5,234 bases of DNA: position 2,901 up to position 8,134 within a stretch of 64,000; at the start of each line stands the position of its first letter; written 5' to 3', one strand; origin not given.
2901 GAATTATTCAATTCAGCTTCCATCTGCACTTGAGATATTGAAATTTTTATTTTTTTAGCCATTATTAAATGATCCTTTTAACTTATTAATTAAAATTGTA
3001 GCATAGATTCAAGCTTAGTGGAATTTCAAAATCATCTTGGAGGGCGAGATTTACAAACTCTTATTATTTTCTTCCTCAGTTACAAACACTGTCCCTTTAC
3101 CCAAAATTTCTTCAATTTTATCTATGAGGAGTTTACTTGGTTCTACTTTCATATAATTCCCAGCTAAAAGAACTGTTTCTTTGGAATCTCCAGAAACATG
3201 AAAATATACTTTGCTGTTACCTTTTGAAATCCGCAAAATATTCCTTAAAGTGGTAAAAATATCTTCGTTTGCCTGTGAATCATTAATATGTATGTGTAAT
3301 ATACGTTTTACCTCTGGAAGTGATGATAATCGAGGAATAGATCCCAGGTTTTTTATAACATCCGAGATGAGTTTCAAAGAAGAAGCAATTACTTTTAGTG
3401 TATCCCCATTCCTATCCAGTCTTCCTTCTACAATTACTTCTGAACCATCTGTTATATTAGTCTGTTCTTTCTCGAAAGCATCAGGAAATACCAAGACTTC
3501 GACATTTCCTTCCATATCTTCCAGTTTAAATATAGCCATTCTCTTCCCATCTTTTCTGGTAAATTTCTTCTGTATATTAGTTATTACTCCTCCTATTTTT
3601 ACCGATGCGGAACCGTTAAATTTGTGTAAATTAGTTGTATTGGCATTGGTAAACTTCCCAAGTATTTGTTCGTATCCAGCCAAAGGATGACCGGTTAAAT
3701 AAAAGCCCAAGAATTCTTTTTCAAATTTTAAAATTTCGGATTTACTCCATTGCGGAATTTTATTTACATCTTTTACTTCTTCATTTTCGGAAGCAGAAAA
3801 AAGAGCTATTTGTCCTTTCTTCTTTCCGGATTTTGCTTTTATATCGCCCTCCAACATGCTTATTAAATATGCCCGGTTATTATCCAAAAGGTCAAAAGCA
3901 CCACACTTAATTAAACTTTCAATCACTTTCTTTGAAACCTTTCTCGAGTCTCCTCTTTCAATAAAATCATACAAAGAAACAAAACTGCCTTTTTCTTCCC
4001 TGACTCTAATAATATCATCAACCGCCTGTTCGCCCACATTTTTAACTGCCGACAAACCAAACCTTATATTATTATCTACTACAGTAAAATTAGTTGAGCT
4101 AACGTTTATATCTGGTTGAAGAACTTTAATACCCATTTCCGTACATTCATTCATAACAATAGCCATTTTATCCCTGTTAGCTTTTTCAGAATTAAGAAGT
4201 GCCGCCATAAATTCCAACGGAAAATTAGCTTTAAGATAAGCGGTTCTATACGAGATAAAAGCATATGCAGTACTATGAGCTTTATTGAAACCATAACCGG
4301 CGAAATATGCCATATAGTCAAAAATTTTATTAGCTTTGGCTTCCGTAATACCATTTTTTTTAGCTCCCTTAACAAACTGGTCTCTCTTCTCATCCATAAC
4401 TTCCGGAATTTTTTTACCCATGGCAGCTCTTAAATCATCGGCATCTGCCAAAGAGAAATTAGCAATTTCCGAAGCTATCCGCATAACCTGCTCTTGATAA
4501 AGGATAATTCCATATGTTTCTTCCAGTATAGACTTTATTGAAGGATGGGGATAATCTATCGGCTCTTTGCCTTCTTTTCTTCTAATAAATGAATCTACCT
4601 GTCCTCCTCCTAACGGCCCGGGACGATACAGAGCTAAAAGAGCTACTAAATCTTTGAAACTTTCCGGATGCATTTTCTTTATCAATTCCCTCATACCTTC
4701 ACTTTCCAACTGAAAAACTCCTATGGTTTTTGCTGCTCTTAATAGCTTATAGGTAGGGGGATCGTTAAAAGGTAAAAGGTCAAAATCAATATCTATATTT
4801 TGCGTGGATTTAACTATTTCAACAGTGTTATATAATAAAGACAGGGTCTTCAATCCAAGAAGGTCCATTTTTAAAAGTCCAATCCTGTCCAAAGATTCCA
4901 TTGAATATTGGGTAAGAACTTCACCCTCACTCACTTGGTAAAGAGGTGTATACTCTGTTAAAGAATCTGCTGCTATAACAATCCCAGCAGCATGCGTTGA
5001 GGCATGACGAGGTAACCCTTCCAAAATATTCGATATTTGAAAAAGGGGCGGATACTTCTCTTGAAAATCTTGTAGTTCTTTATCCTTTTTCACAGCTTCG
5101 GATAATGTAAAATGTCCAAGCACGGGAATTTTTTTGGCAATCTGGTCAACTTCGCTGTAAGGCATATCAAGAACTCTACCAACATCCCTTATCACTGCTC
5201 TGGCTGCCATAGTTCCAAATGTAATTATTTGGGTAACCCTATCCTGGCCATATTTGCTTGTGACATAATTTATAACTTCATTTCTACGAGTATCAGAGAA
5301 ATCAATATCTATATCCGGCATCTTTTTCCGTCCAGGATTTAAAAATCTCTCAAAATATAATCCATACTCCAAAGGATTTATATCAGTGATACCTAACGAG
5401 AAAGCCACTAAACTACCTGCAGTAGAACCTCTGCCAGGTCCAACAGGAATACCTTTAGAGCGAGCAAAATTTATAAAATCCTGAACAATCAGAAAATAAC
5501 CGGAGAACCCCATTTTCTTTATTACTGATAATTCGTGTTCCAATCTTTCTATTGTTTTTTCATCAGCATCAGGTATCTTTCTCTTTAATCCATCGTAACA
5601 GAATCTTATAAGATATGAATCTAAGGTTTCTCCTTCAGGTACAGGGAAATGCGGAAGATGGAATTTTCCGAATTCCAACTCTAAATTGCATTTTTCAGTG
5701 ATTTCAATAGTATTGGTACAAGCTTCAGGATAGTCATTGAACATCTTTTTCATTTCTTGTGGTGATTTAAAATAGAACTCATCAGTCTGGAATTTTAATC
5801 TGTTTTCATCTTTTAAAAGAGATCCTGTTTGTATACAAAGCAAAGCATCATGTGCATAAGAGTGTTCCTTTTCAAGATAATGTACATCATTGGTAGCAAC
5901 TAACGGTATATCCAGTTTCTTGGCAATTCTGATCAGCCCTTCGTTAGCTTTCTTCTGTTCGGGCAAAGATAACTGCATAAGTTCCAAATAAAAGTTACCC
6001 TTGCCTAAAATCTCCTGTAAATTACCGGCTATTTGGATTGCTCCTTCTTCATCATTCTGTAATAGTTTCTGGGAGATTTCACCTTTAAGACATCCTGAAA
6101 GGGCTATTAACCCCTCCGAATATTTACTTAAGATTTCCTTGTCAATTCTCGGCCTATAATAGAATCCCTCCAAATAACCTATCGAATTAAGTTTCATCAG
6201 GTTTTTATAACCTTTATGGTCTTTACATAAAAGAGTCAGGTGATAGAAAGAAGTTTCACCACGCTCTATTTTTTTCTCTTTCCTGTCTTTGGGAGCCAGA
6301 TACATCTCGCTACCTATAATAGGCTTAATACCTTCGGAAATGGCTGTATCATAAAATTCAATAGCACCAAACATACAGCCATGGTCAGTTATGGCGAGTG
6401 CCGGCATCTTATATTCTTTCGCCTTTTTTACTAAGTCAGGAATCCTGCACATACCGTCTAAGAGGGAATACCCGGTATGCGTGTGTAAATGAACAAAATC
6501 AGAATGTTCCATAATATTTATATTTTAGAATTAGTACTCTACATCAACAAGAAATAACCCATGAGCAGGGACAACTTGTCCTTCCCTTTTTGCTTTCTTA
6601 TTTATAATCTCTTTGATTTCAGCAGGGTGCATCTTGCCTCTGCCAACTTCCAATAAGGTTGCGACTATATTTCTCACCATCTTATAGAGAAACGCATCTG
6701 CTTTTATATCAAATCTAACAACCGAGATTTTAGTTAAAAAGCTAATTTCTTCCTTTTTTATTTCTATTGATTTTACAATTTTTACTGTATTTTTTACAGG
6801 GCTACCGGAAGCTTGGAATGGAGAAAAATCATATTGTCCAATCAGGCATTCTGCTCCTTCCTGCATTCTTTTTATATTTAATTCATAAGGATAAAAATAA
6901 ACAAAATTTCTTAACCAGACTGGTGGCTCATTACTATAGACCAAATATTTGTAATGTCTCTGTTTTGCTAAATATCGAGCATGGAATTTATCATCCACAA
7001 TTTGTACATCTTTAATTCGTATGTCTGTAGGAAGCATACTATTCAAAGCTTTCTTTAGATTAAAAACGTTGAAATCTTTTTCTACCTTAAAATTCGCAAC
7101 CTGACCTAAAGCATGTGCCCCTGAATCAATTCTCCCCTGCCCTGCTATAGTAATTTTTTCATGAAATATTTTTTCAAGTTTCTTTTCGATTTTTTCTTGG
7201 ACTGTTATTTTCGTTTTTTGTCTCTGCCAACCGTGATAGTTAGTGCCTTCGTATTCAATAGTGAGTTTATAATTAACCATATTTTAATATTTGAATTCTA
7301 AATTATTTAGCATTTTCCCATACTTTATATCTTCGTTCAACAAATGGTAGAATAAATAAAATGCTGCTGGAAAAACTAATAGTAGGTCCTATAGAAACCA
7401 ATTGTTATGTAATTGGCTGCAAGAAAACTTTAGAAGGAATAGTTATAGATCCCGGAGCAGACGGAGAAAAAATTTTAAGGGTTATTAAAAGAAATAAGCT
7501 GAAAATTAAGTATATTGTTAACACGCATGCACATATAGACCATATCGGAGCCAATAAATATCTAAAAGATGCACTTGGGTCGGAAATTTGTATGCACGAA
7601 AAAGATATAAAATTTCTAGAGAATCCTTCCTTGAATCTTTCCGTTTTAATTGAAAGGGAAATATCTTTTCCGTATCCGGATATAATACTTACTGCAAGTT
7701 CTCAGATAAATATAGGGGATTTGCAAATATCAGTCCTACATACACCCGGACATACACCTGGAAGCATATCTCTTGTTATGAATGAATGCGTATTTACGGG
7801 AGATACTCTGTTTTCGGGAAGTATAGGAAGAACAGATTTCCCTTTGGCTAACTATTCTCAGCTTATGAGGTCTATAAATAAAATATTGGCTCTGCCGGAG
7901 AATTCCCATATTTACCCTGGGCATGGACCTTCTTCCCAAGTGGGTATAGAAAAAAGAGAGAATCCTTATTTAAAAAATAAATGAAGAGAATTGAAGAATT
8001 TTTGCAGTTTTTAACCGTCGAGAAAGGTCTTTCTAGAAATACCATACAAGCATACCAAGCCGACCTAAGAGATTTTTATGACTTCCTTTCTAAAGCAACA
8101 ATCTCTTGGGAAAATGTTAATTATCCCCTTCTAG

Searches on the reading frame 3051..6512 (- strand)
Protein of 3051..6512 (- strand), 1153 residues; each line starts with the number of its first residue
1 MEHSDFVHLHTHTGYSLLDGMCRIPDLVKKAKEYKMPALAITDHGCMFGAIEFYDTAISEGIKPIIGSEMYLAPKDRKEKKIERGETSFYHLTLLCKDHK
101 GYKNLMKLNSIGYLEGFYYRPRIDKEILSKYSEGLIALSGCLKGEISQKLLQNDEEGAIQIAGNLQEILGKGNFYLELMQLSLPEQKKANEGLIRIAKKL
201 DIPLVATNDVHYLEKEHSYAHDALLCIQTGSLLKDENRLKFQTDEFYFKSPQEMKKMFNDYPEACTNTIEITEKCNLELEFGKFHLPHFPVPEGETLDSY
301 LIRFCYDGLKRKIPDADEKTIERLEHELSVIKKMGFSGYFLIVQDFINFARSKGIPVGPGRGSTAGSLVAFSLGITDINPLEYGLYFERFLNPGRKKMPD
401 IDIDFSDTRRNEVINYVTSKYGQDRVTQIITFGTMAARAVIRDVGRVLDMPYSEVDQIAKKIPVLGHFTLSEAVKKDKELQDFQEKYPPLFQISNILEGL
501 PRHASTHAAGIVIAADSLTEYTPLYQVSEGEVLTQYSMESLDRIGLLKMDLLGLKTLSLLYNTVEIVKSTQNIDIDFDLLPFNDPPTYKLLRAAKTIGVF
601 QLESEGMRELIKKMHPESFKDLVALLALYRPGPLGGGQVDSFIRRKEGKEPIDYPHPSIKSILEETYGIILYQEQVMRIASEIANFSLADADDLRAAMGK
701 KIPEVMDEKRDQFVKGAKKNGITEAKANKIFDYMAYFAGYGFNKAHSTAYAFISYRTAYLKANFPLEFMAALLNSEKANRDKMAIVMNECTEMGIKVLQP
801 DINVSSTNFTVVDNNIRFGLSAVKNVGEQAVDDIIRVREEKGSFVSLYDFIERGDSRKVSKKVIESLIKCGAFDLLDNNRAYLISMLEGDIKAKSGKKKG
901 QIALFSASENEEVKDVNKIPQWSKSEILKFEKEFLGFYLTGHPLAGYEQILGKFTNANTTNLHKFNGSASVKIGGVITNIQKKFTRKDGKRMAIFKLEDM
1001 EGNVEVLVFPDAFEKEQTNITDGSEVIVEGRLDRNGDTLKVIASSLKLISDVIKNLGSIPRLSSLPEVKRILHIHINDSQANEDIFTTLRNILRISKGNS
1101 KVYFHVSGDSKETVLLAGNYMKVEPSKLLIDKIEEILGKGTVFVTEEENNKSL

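Call 65: search_protein_families(library=pfam, proteins=[window:3051-6512:-], max_evalue=0.001)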
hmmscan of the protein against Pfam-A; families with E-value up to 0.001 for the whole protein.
window:3051-6512:- (1153 aa): 5 families
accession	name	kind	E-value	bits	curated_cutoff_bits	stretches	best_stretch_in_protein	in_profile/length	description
PF07733.18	DNA_pol3_alpha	-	4.7e-100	334.9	23.9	1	300-553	2-260/260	Bacterial DNA polymerase III alpha NTPase domain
PF17657.6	DNA_pol3_finger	-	3.1e-64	215.7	22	1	556-721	1-166/166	Bacterial DNA polymerase III alpha subunit finger domain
PF02811.25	PHP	-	1e-58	198.7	26.4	1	8-179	1-162/164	PHP domain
PF14579.12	HHH_6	-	6.8e-30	103.6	25.6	1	794-881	1-88/90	Helix-hairpin-helix motif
PF01336.31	tRNA_anti-codon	-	7e-13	48.8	27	1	971-1049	1-75/75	OB-fold nucleic acid binding domain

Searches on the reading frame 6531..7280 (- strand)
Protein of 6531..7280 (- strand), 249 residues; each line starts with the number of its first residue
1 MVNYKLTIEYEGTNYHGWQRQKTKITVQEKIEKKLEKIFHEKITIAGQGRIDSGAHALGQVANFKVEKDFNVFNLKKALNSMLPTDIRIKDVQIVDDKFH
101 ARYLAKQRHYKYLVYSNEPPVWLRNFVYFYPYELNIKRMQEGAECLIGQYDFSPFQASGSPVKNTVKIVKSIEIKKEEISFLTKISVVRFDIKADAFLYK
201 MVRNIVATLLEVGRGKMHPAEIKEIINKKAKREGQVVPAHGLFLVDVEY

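Call 65: search_protein_families(library=pfam, proteins=[window:6531-7280:-], max_evalue=0.001)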
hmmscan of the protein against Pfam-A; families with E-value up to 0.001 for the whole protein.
window:6531-7280:- (249 aa): 2 families
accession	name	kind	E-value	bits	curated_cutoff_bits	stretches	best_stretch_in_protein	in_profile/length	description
PF01416.25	PseudoU_synth_1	-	2.1e-40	138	23.3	2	144-249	3-107/108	tRNA pseudouridine synthase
PF10105.14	DUF2344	-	0.00083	19.7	23.8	0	53-121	55-117/176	Uncharacterized protein conserved in bacteria (DUF2344)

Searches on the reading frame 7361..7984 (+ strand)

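Call 65: search_protein_families(library=pfam, proteins=[window:7361-7984:+], max_evalue=0.001)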
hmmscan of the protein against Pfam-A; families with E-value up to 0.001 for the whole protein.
window:7361-7984:+ (207 aa): 2 families
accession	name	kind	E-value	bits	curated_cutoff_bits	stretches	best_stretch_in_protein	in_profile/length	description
PF00753.33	Lactamase_B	-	6.7e-31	108.2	22.7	1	9-188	2-196/196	Metallo-beta-lactamase superfamily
PF12706.13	Lactamase_B_2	-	0.00017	21.7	27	1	27-149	3-143/200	Beta-lactamase superfamily domain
